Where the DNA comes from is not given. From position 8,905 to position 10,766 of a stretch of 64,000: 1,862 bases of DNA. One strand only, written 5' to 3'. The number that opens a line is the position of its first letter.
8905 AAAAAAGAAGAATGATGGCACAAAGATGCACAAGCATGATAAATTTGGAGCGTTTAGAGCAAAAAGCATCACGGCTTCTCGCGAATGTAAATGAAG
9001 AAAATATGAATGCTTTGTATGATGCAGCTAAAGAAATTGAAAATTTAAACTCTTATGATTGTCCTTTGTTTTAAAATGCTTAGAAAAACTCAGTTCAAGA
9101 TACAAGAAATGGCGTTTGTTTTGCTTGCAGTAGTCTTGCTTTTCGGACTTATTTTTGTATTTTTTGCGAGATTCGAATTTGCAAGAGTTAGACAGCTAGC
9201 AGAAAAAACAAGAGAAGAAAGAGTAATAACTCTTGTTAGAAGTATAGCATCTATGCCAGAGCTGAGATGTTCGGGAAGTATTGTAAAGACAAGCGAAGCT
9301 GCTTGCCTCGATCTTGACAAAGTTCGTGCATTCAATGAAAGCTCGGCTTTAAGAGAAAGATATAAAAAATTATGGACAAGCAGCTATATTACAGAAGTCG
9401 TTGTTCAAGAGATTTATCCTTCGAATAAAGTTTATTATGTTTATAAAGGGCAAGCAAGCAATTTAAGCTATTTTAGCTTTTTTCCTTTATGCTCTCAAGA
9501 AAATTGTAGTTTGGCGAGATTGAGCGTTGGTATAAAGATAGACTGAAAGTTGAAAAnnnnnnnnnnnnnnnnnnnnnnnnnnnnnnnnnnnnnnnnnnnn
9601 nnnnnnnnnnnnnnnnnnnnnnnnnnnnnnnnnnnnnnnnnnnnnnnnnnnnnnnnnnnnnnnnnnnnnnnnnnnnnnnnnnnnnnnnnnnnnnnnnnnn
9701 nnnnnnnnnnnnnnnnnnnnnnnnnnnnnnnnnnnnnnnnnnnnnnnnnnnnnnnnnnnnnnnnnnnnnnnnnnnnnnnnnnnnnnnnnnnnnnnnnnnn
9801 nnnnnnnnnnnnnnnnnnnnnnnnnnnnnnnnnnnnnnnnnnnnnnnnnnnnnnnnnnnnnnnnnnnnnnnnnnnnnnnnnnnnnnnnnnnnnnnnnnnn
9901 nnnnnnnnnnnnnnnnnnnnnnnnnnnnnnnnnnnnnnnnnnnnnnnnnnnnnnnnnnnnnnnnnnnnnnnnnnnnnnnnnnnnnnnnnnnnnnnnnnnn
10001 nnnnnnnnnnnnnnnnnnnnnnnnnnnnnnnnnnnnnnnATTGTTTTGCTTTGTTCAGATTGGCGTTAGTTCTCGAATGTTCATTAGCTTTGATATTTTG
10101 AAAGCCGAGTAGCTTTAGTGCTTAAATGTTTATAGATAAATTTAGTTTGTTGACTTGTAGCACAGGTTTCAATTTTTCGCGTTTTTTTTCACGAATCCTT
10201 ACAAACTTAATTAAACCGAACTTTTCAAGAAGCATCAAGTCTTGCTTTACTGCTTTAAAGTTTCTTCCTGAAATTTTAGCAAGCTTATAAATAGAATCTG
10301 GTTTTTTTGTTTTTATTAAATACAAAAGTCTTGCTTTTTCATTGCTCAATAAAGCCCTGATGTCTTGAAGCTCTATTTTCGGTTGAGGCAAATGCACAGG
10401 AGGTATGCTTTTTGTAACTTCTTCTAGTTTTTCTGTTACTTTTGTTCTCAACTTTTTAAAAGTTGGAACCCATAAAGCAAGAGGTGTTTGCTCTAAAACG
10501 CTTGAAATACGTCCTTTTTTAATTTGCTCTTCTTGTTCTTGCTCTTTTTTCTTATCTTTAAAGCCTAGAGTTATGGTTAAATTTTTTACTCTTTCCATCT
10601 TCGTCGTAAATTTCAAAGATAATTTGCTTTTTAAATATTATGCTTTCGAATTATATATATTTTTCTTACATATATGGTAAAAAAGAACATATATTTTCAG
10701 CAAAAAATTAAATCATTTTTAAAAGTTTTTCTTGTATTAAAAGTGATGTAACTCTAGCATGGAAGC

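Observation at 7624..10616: Four-gene cluster of Cys-rich proteins with archaeal class III (prepilin-like) signal peptides, next to a winged-helix regulator and the S-layer gene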

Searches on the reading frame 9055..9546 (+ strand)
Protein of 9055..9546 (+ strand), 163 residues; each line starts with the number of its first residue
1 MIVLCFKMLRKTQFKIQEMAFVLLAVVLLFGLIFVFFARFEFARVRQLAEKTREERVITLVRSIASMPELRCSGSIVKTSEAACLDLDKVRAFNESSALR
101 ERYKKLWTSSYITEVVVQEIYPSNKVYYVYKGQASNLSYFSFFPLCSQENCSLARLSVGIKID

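Call 3: search_protein_families(library=pfam, proteins=[window:9055-9546:+], max_evalue=1)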
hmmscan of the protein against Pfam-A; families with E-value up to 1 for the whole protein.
window:9055-9546:+ (163 aa): 0 families

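Call 13: search_protein_families(library=ncbifam, proteins=[window:9076-9546:+], max_evalue=10)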
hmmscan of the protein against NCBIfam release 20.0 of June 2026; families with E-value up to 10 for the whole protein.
window:9076-9546:+ (156 aa): 3 families
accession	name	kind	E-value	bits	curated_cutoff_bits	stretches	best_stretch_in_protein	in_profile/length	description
NF001398.0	PRK00281.3-5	equivalog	0.0049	16.7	354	1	10-81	115-185/278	undecaprenyl-diphosphate phosphatase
NF045994.1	MAG4530_fam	subfamily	0.1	11.4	50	1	5-62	22-80/441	MAG4530 family protein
TIGR02868.1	CydC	equivalog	0.1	11.2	329.05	1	11-109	154-252/530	thiol reductant ABC exporter subunit CydC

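Call 27: find_homologous_proteins(query=window:9076-9546:+, max_evalue=0.01)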
Query window:9076-9546:+ (156 aa): 22 proteins with E <= 0.01 among 181 candidates.
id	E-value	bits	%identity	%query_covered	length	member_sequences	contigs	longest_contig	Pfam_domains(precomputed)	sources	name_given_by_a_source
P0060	2.1e-93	328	100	100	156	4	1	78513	-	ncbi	ncbi:MAG: hypothetical protein QXW65_00100 [Candidatus Pacearchaeota archaeon]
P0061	9.0e-74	264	79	100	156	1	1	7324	-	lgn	-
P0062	1.6e-66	241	73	97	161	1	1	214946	-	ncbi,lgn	ncbi:MAG: hypothetical protein QXP53_00950 [Candidatus Pacearchaeota archaeon]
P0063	5.0e-62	226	65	99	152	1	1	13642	-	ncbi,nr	ncbi:MAG: hypothetical protein NZ889_01545 [Candidatus Pacearchaeota archaeon]|nr:hypothetical prote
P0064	2.8e-61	224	63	99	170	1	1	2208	-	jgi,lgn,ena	-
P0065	5.2e-59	216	61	99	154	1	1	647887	-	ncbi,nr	ncbi:MAG: hypothetical protein JSW08_02620 [archaeon]|nr:MAG: hypothetical protein JSW08_02620 [arch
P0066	1.8e-58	215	62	99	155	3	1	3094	-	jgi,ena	-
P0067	2.6e-58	214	62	100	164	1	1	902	-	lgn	-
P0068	2.7e-56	208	60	99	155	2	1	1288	-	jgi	jgi:hypothetical protein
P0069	3.3e-55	204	59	97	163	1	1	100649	-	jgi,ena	-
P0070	2.9e-37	146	47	97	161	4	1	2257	-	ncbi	-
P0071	1.2e-36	144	44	97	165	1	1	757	-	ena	-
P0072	1.6e-36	144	46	96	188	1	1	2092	-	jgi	jgi:hypothetical protein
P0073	2.1e-35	140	43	98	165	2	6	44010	-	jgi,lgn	-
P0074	7.2e-35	138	44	95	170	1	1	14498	-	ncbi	-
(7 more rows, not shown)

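Call 39: predict_structure(alignment_id=A2)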
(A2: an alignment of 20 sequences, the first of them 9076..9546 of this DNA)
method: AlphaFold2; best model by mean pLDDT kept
length: 156 residues; sequences in the alignment: 20
mean_pLDDT: 87.7   pTM: 0.68
mean pLDDT of the five models: 87.7, 86.1, 85.4, 83.4, 81.8
residues with pLDDT >= 90: 91; 70-90: 51; 50-70: 14; < 50: 0
segments of 3 or more residues with pLDDT < 50: none
pLDDT, mean of each block of 10 residues (from residue 1): 73 94 97 92 83 89 76 73 94 92 93 92 87 91 91 85
secondary structure, 60 per line:
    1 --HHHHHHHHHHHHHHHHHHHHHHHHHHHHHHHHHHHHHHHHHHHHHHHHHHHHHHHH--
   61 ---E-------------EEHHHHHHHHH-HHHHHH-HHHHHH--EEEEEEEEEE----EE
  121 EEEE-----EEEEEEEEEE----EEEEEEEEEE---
elements in order: H3-58 H80-88 H90-95 H97-102 E105-114 E119-124 E130-139 E144-153

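Call 50: fold_search(model_id=the predicted structure, library=pdb)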
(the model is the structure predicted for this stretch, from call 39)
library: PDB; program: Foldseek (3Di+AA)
matches with E <= 10: 552; with E <= 0.001: 0
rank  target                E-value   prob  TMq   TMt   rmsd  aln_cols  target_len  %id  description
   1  4onx_E                1.8e-01  0.33  0.29  0.33   7.8       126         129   10  2.8 Angstrom Crystal Structure of Sensor Domain of Histidine Kinase from Clostridium perfringens. (released 2014-03-05)
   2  7oyb_D2               1.8e-01  0.33  0.25  0.19   6.8        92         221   12  Cryo-EM structure of the 6 hpf zebrafish embryo 80S ribosome (released 2022-07-13)
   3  4onx_B                2.1e-01  0.30  0.29  0.34   8.0       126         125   10  2.8 Angstrom Crystal Structure of Sensor Domain of Histidine Kinase from Clostridium perfringens. (released 2014-03-05)
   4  7osm_uS3              2.1e-01  0.21  0.26  0.23  14.6       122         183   13  Intermediate translocation complex of 80 S.cerevisiae ribosome with eEF2 and ligands (released 2021-12-08)
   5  4v9j_AC               2.1e-01  0.21  0.27  0.22  11.6       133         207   12  70S ribosome translocation intermediate GDPNP-II containing elongation factor EFG/GDPNP, mRNA, and tRNA bound in the  (released 2014-07-09)
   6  4v61_AC               2.2e-01  0.33  0.26  0.20   6.5        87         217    7  Homology model for the Spinach chloroplast 30S subunit fitted to 9.4A cryo-EM map of the 70S chlororibosome. (released 2014-07-09)
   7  4onx_D                2.3e-01  0.44  0.35  0.40   7.5       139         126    9  2.8 Angstrom Crystal Structure of Sensor Domain of Histidine Kinase from Clostridium perfringens. (released 2014-03-05)
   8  9nj8_B                2.5e-01  0.20  0.21  0.17   9.8       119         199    9  Crystal structure of apo Vibrio cholerae CqsR with D198N mutation (released 2025-07-02)
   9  4v6i_AB               2.6e-01  0.21  0.23  0.18   7.1        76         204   13  Localization of the small subunit ribosomal proteins into a 6.1 A cryo-EM map of Saccharomyces cerevisiae translating (released 2014-07-09)
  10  9kzx_SD               2.8e-01  0.38  0.27  0.21   6.1        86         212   12  Cryo-EM structure of the HCV IRES-dependently initiated CMV-stalled 80S ribosome (rotated state) in complexed with eI (released 2025-12-03)
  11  6skf_Ac               2.8e-01  0.18  0.24  0.20   8.8       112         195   10  Cryo-EM Structure of T. kodakarensis 70S ribosome (released 2020-07-29)
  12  6yw5_CC               3.0e-01  0.14  0.18  0.07  15.3       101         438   14  The structure of the small subunit of the mitoribosome from Neurospora crassa (released 2020-11-11)
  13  6eri_BC               3.2e-01  0.44  0.26  0.20   5.4        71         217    4  Structure of the chloroplast ribosome with chl-RRF and hibernation-promoting factor (released 2018-04-18)
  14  6ole_SD               3.4e-01  0.28  0.25  0.19   6.8        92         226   10  Human ribosome nascent chain complex (CDH1-RNC) stalled by a drug-like molecule with AP and PE tRNAs (released 2019-06-19)
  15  7ls1_q2               3.4e-01  0.23  0.23  0.18   6.5        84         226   10  80S ribosome from mouse bound to eEF2 (Class II) (released 2021-11-03)
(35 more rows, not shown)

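Call 66: search_solved_structures(query=A2, max_evalue=10)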
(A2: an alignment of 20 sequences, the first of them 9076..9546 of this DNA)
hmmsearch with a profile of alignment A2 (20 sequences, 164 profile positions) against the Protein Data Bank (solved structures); distinct sequences matched with E-value up to 10: 4.
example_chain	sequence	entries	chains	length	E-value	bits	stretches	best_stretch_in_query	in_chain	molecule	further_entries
3c0b_A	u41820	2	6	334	0.022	18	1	69-120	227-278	Conserved archaeal protein Q6M145 | Conserved archaeal protein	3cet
6p6i_A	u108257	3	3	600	0.23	14.7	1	22-70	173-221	inner membrane ABC-transporter | ABC transporter ATP-binding protein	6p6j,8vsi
6xh9_A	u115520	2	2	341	0.84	12.8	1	70-139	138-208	Ribulose-5-phosphate reductase 1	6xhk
8k7t_G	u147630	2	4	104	1.6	11.9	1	14-50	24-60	High affinity immunoglobulin epsilon receptor subunit gamma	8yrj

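Call 74: find_related_loci(query=A2, collection=metagenome_contigs, flank=10000)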
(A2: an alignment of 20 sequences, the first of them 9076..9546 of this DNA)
Query A2 (156 aa) in metagenome_contigs; peptide patterns used: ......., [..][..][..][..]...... (x = any residue, [..] = any of these).
457 stretches matched a pattern; 191 encode a relative of the query (tblastn E <= 1e-3); the best 80 are kept; 80 distinct loci.
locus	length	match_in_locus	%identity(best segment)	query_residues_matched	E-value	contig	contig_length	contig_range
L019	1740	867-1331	63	1-155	2e-71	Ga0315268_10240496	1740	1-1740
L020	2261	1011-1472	62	2-155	1e-66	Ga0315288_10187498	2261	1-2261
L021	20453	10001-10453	60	3-156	4e-63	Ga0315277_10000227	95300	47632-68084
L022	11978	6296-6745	60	6-154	2e-51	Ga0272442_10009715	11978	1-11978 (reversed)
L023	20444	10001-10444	42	3-151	9e-40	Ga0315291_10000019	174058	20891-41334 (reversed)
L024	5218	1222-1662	43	3-155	1e-37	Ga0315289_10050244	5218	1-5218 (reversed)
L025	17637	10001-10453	47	3-155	2e-37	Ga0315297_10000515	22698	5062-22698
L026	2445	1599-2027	47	3-142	2e-37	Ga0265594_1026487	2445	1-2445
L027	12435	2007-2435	45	3-142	4e-37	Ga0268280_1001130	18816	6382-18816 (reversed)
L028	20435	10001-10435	40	6-151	8e-37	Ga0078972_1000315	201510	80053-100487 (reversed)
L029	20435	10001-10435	40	6-151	8e-37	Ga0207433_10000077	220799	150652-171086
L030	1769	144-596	47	3-155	2e-36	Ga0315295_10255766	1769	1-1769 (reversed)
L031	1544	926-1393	48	3-151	2e-36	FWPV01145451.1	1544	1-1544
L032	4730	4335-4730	45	3-139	5e-35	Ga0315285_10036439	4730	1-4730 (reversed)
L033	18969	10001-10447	45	3-151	7e-34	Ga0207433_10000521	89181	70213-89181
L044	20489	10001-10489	39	3-153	1e-29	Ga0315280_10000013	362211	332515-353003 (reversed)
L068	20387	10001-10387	38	3-139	3e-18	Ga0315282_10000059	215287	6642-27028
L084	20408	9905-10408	28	3-156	7e-16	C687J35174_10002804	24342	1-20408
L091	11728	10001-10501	29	3-155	2e-15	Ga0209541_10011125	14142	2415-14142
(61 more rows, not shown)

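Call 92: search_protein_representatives(alignment_id=A2)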
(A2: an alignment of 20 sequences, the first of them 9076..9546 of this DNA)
Query: 20 sequences, 164 profile positions. Proteins with E-value up to 0.001 (for the whole library): 1171; up to 1e-10: 426; up to 1e-30: 27. The best 150 are listed.
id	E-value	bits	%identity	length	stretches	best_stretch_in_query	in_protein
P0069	1.3e-68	246.4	-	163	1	3-162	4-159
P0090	7.1e-58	211.5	-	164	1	4-161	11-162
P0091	4.7e-57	208.8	-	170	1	3-161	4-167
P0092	1.5e-56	207.1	-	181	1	3-160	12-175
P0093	1.1e-55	204.3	-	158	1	3-161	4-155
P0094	2.9e-54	199.7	-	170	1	3-160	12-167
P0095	3.7e-53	196.1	-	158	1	4-160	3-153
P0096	3.3e-52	193.0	-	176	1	3-161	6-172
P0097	2.4e-47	177.2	-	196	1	3-159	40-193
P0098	3.6e-47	176.6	-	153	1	2-119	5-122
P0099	1.5e-45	171.4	-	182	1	4-160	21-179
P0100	1.0e-42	162.2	-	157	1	9-162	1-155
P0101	2.0e-42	161.2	-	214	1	3-160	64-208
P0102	2.2e-42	161.1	-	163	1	4-159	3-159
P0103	7.0e-42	159.4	-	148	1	14-160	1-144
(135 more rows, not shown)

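Call 103: search_protein_families(library=pfam, proteins=[L044:4311-6176:+, L044:6206-8227:+, L068:3869-8242:+, L084:4544-6208:+, L084:6208-8277:+, L091:6112-8271:+, L044:3478-4308:+], max_evalue=0.01)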
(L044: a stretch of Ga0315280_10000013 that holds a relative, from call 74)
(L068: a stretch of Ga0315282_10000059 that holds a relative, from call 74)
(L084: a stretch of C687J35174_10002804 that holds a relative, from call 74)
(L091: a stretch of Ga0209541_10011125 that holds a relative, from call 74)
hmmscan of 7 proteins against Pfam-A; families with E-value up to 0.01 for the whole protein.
L044:4311-6176:+ (621 aa): 0 families

L044:6206-8227:+ (673 aa): 0 families

L068:3869-8242:+ (1457 aa): 0 families

L084:4544-6208:+ (554 aa): 0 families

L084:6208-8277:+ (689 aa): 5 families
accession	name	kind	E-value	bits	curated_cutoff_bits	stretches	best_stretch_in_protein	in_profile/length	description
PF19077.6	Big_13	-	9.9e-05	23.2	27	0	553-585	66-99/102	Bacterial Ig-like domain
PF20164.4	GspA_SrpA_N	-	0.0027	18.5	27.4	0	521-589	41-114/117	GspA/SrpA SigLec-like domain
PF07495.19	Y_Y_Y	-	0.0027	18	26.6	0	338-367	35-64/65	Y_Y_Y domain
PF13750.12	Big_3_3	-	0.005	17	27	0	557-602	10-54/157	Bacterial Ig-like domain (group 3)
PF15418.12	DUF4625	-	0.0057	17.4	27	0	335-363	100-128/131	Domain of unknown function (DUF4625)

L091:6112-8271:+ (719 aa): 2 families
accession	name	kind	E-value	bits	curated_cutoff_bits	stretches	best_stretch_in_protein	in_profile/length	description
PF13365.12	Trypsin_2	-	4e-11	44.3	27.6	1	504-671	1-144/144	Trypsin-like peptidase domain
PF00089.32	Trypsin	-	7.3e-07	29.7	20.6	1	491-697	16-218/220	Trypsin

L044:3478-4308:+ (276 aa): 0 families

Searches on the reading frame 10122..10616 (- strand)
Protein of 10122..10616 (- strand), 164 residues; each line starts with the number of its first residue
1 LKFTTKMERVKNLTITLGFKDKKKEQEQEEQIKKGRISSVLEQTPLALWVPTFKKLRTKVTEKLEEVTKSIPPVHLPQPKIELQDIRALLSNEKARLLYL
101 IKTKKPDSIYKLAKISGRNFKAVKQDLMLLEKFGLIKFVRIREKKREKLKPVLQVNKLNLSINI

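Call 3: search_protein_families(library=pfam, proteins=[window:10122-10616:-], max_evalue=1)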
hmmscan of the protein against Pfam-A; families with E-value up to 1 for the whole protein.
window:10122-10616:- (164 aa): 1 family
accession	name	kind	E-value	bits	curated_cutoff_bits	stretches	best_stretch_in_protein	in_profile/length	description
PF25212.1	HVO_A0114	-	1.7e-14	53.8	27.6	1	83-155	13-81/84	HVO_A0114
